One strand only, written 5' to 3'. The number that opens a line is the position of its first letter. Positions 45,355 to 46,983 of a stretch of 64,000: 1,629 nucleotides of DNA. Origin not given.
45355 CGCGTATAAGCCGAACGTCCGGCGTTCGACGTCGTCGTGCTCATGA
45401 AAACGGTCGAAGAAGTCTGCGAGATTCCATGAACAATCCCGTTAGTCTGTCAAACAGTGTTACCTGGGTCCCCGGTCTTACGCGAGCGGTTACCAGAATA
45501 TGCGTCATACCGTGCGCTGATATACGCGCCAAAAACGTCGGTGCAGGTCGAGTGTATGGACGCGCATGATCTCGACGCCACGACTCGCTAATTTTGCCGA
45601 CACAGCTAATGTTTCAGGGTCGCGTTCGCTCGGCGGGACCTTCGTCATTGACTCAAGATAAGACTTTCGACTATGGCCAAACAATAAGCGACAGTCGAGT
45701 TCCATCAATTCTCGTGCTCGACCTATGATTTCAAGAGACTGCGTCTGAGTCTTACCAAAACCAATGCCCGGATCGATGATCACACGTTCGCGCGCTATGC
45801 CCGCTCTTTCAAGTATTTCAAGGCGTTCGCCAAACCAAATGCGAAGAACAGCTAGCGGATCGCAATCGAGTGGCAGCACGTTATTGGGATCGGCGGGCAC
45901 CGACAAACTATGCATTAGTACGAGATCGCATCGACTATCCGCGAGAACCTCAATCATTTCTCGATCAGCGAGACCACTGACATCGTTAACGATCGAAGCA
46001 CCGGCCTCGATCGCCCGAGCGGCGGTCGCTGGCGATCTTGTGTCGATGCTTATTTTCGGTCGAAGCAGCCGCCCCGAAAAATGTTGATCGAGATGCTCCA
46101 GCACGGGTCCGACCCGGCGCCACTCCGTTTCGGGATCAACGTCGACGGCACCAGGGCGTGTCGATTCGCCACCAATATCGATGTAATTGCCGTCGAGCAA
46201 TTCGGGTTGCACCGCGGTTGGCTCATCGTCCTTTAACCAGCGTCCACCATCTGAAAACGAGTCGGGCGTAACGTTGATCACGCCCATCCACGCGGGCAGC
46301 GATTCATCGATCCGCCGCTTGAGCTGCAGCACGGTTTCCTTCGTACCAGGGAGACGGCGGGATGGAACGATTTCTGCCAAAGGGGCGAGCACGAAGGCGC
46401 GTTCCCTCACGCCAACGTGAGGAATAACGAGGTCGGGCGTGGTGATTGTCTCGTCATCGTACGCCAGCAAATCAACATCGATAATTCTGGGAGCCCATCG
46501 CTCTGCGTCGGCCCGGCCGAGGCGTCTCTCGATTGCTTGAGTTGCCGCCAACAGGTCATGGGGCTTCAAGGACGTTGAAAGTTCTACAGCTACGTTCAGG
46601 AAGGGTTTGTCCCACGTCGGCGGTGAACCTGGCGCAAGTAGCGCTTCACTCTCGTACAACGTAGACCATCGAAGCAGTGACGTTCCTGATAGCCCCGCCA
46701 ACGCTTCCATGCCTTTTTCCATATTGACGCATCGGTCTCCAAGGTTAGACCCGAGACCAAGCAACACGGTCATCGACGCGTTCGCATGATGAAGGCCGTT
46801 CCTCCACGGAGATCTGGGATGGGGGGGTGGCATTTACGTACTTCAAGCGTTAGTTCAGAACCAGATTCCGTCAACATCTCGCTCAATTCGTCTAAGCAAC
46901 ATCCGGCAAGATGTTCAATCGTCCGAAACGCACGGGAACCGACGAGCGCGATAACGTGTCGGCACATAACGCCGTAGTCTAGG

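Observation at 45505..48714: Compact pterin-branch operon built from fused genes: unknown protein, then HPPK-like+FolB, then FolK+FolP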

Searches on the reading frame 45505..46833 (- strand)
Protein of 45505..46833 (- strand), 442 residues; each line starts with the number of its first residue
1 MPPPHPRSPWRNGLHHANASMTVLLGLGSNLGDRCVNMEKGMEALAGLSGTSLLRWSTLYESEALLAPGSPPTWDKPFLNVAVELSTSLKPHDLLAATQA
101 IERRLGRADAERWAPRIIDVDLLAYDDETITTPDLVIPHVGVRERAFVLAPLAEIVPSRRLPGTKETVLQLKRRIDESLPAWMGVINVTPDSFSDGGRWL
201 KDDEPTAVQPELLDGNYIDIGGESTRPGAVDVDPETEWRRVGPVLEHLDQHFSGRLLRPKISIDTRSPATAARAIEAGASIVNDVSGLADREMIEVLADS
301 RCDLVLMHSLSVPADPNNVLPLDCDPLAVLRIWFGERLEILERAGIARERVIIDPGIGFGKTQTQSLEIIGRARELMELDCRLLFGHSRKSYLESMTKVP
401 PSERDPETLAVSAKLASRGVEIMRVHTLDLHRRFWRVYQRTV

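Call 3: search_protein_families(library=pfam, proteins=[window:45505-46833:-], max_evalue=0.01)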
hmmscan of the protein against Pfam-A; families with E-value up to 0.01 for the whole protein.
window:45505-46833:- (442 aa): 2 families
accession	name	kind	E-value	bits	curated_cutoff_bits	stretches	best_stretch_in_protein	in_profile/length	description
PF00809.28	Pterin_bind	-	1.5e-58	198.7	25.5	1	183-426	1-244/244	Pterin binding enzyme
PF01288.25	HPPK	-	1.3e-32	113.1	25.7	1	25-157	2-116/116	7,8-dihydro-6-hydroxymethylpterin-pyrophosphokinase (HPPK)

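Call 4: search_protein_families(library=ncbifam, proteins=[window:45505-46833:-], max_evalue=0.01)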
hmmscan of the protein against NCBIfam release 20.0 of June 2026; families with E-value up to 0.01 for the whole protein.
window:45505-46833:- (442 aa): 9 families
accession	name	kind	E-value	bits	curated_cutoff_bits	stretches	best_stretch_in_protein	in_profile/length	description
TIGR01496.1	DHPS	equivalog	1.6e-72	244.3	162.6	1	183-439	3-256/258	dihydropteroate synthase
NF008625.0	PRK11613.1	equivalog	2.3e-48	164.7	455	1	173-428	8-259/282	dihydropteroate synthase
NF033502.0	Sul4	exception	6.7e-36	124.2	600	1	183-433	8-267/277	sulfonamide-resistant dihydropteroate synthase Sul4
TIGR01498.1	folK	equivalog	1.1e-34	119.4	54.1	1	23-157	1-128/128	2-amino-4-hydroxy-6-hydroxymethyldihydropteridine diphosphokinase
NF000295.1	Sul2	exception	1.1e-33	117.2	575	1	183-427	8-250/271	sulfonamide-resistant dihydropteroate synthase Sul2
NF010692.0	PRK14092.1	equivalog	2.7e-28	98.7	234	1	18-166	5-147/163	2-amino-4-hydroxy-6-hydroxymethyldihydropteridine diphosphokinase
NF000296.1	Sul3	exception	1.4e-27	97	475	1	183-427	5-248/263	sulfonamide-resistant dihydropteroate synthase Sul3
NF007595.0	PRK10239.1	equivalog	7.1e-25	87.6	252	1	24-182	5-159/159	2-amino-4-hydroxy-6-hydroxymethyldihydropteridine diphosphokinase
NF000294.1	Sul1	exception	1.1e-24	87.7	600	1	183-427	4-248/278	sulfonamide-resistant dihydropteroate synthase Sul1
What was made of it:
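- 45505..46773 (-): Gene for the HPPK-DHPS fusion (422 aa). Its start overlaps the stop of the K*-FolB gene by 4 nt (ATGA at 46770-46773). Scores are far below the Sul1-4 cut-offs (call 4).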

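Call 20: search_solved_structures(query=window:45505-46773:-, max_evalue=0.00001, show_alignments=3)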
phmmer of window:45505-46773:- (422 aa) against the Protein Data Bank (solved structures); distinct sequences matched with E-value up to 0.00001: 67 (the best 60 are shown).
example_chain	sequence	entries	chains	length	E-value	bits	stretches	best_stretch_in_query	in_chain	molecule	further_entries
7mpy_A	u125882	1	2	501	1.9e-52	181.9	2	163-408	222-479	Folate synthesis bifunctional protein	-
4pzv_A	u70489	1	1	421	3e-51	177.9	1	2-407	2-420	2-amino-4-hydroxy-6-hydroxymethyldihydropteridine pyrophosphokinase/dihydropteroate syntha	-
3mcm_A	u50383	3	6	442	3e-51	177.9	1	4-407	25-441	2-amino-4-hydroxy-6-hydroxymethyldihydropteridine pyrophosphokinase/dihydropteroate syntha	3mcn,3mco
8sl9_A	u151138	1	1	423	3e-51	177.9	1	2-407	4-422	2-amino-4-hydroxy-6-hydroxymethyldihydropteridine pyrophosphokinase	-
9p5i_A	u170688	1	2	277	9.6e-43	149.9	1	155-418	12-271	Dihydropteroate synthase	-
5u0v_A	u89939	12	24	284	1.1e-42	149.8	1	155-418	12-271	Dihydropteroate synthase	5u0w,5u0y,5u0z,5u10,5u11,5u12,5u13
1aj0_A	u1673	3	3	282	1.1e-42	149.7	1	155-418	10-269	DIHYDROPTEROATE SYNTHASE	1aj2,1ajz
5umg_A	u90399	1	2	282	3.1e-41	145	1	154-416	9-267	Dihydropteroate synthase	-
7tq1_A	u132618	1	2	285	3.3e-41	144.9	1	155-418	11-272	Dihydropteroate synthase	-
3tyu_A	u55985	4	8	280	1.5e-40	142.7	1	155-408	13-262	7,8-dihydropteroate synthase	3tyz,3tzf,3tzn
5jq9_A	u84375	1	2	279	1.5e-40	142.7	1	155-408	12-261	Dihydropteroate synthase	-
6ucz_A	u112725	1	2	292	1.1e-39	139.8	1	163-410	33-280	Dihydropteroate synthase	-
7l6p_A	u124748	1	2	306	1.2e-39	139.7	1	162-409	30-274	Dihydropteroate synthase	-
5usw_A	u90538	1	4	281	4.5e-39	137.8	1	162-420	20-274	Dihydropteroate synthase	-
6pz2_A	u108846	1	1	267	1.2e-38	136.4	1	163-408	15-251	Dihydropteroate synthase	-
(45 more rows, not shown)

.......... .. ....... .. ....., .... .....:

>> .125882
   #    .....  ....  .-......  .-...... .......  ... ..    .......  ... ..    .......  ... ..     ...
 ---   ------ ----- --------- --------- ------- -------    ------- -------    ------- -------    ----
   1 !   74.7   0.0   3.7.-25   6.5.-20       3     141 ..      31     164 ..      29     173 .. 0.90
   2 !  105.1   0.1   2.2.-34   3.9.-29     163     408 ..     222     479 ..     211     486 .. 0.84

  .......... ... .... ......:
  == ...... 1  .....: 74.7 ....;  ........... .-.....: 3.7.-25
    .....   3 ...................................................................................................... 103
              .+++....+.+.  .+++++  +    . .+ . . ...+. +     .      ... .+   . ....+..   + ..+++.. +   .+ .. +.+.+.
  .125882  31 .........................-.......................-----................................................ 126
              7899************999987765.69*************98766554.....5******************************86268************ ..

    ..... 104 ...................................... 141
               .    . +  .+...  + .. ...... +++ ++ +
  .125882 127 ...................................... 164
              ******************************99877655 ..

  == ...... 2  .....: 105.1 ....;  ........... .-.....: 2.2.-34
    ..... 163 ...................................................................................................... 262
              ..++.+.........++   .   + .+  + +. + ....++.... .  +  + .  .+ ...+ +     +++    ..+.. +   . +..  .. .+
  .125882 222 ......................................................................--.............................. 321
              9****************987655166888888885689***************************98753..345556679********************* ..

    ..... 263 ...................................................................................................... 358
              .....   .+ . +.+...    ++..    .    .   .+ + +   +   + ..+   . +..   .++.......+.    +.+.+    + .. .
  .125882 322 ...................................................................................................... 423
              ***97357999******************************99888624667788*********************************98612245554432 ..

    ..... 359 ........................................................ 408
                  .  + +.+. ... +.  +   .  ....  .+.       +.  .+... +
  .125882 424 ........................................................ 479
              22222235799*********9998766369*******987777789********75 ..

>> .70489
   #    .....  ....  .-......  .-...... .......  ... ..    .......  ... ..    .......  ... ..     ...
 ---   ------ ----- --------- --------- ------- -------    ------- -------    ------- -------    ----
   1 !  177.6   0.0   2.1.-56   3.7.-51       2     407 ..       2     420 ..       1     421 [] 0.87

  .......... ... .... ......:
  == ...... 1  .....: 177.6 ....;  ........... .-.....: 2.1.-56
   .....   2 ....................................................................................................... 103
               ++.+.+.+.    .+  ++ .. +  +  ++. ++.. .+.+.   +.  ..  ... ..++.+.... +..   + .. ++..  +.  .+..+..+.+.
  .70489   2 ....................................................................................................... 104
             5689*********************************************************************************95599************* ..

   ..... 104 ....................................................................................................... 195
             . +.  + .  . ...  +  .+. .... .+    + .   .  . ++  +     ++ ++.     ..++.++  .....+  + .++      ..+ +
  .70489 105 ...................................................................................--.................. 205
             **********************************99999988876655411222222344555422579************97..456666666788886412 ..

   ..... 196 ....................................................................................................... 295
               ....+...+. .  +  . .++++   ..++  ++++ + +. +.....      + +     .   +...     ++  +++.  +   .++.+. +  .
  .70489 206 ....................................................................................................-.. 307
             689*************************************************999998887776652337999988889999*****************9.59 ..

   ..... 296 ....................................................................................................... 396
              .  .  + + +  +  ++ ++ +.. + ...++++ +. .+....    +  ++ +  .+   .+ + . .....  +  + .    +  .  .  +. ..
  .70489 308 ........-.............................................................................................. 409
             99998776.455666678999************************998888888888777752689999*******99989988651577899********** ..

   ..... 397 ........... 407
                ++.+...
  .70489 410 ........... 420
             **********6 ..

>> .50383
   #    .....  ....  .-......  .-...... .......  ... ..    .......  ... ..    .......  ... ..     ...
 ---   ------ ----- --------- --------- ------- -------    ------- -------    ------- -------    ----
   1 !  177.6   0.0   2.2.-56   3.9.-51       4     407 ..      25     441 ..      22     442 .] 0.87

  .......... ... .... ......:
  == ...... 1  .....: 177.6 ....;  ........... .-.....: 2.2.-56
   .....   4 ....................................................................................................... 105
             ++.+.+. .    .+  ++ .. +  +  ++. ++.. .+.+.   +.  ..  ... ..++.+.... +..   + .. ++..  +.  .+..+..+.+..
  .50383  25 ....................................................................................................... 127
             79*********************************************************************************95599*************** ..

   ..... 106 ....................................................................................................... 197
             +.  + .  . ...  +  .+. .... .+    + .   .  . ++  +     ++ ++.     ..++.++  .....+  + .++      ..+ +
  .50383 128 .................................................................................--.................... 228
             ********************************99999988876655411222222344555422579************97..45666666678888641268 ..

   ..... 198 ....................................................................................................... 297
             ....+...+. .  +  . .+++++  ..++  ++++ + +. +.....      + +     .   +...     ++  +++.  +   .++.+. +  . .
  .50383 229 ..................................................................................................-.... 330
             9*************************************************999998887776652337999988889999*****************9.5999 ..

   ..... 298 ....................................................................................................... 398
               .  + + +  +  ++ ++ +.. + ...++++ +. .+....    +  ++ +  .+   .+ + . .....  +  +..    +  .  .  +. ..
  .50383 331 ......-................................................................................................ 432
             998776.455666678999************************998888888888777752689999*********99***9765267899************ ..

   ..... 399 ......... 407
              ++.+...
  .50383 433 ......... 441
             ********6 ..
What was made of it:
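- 45505..46773 (-): Full-length match to Francisella HPPK-DHPS (3MCM, 4PZV) at E=3e-51 and to plant 7MPY (call 20).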

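Call 34: find_homologous_proteins(query=window:45505-46773:-, max_evalue=1e-10)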
Query window:45505-46773:- (422 aa): 8000 proteins with E <= 1e-10 among 8000 candidates; the best 120 are listed.
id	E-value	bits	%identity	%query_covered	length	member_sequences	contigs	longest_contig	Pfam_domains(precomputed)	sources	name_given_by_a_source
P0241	1.1e-277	939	100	100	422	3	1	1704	PF01288.26,PF00809.29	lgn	-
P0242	8.2e-244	827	88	100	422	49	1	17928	PF01288.26,PF00809.29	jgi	-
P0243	1.2e-241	820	87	100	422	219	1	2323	PF01288.26,PF00809.29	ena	-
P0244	1.9e-239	813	86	100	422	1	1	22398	PF01288.26,PF00809.29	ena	-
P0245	1.9e-238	809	86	100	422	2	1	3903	PF01288.26,PF00809.29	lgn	-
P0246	2.2e-238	809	86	100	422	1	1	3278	PF01288.26,PF00809.29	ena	-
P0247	9.7e-238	807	86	100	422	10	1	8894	PF01288.26,PF00809.29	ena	-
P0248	1.8e-237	806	86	100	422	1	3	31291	PF01288.26,PF00809.29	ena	-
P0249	3.8e-237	805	86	100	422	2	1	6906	PF01288.26,PF00809.29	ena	-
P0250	1.2e-236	804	86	100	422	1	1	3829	PF01288.26,PF00809.29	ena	-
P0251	2.4e-236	803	86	100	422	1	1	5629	PF01288.26,PF00809.29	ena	-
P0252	1.9e-211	721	77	100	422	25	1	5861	PF01288.26,PF00809.29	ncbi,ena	-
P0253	2.7e-210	717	76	100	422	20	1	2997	PF01288.26,PF00809.29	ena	-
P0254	1.3e-169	583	89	70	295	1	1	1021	PF00809.29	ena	-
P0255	6.0e-143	495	54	100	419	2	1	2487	PF01288.26,PF00809.29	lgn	-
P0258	2.1e-135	470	54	100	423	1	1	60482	PF01288.26,PF00809.29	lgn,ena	-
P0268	2.2e-114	401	48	99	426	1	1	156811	PF01288.26,PF00809.29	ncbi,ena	ncbi:MAG TPA: dihydropteroate synthase [Gammaproteobacteria bacterium]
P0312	9.0e-108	379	46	99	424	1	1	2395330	PF01288.26,PF00809.29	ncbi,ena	-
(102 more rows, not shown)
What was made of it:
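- Closest known: Francisella tularensis HPPK-DHPS bifunctional enzyme. Same: Hundreds of such fusions about 45% identical exist in metagenomes (call 34).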

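Call 35: find_encoding_contigs(protein=P0258, flank=6000, max_places=1)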
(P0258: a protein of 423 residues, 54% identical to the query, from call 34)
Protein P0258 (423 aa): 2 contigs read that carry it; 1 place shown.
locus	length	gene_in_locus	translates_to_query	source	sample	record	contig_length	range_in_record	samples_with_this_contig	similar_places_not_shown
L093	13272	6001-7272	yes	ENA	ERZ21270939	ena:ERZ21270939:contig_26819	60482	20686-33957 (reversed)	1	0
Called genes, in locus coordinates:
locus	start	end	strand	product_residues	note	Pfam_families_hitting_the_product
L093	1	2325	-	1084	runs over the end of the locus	PF07715:Plug, PF00593:TonB_dep_Rec_b-barrel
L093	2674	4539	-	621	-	PF01011:PQQ, PF13360:PQQ_2 (faint)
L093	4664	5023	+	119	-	PF00903:Glyoxalase, PF12681:Glyoxalase_2 (faint)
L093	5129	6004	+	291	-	PF01288:HPPK, PF02152:FolB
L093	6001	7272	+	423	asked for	PF01288:HPPK, PF00809:Pterin_bind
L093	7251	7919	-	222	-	PF05988:DUF899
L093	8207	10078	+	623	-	PF14501:HATPase_c_5 (weak), PF02518:HATPase_c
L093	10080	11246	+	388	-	PF00072:Response_reg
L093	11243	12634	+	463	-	PF13428:TPR_14 (faint), PF03544:TonB_C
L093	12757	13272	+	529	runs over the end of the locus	PF00005:ABC_tran, PF02463:SMC_N (faint), PF13191:AAA_16 (faint), PF13304:AAA_21 (faint), PF13401:AAA_22 (faint), PF13476:AAA_23 (faint), PF13555:AAA_29 (faint), PF00005:ABC_tran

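Call 36: find_encoding_contigs(protein=P0268, flank=6000, max_places=1)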
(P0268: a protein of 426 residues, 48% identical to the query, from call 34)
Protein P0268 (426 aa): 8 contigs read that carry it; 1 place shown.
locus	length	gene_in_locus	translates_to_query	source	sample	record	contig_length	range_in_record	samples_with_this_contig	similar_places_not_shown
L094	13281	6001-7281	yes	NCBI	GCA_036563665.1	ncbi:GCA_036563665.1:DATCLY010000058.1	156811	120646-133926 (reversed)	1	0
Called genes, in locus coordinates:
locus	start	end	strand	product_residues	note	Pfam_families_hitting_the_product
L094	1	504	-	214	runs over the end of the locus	PF00072:Response_reg, PF00196:GerE, PF08281:Sigma70_r4_2 (weak)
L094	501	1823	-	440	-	PF00672:HAMP (weak), PF07730:HisKA_3, PF02518:HATPase_c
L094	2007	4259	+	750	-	PF07715:Plug, PF00593:TonB_dep_Rec_b-barrel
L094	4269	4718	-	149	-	PF13442:Cytochrome_CBB3 (weak)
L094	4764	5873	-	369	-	PF08240:ADH_N, PF00107:ADH_zinc_N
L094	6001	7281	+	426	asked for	PF01288:HPPK, PF00809:Pterin_bind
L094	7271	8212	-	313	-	PF02826:2-Hacid_dh_C, PF00670:AdoHcyase_NAD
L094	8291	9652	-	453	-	PF04715:, PF00425:Chorismate_bind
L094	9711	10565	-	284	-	PF02634:FdhD-NarQ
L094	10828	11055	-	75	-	PF11390:FdsD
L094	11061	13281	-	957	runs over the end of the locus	PF13510:Fer2_4, PF10588:NADH-G_4Fe-4S_3, PF12838:Fer4_7, PF13187:Fer4_9 (weak), PF14697:Fer4_21 (weak), PF04879:Molybdop_Fe4S4, PF00384:Molybdopterin, PF01568:Molydop_binding, +2 more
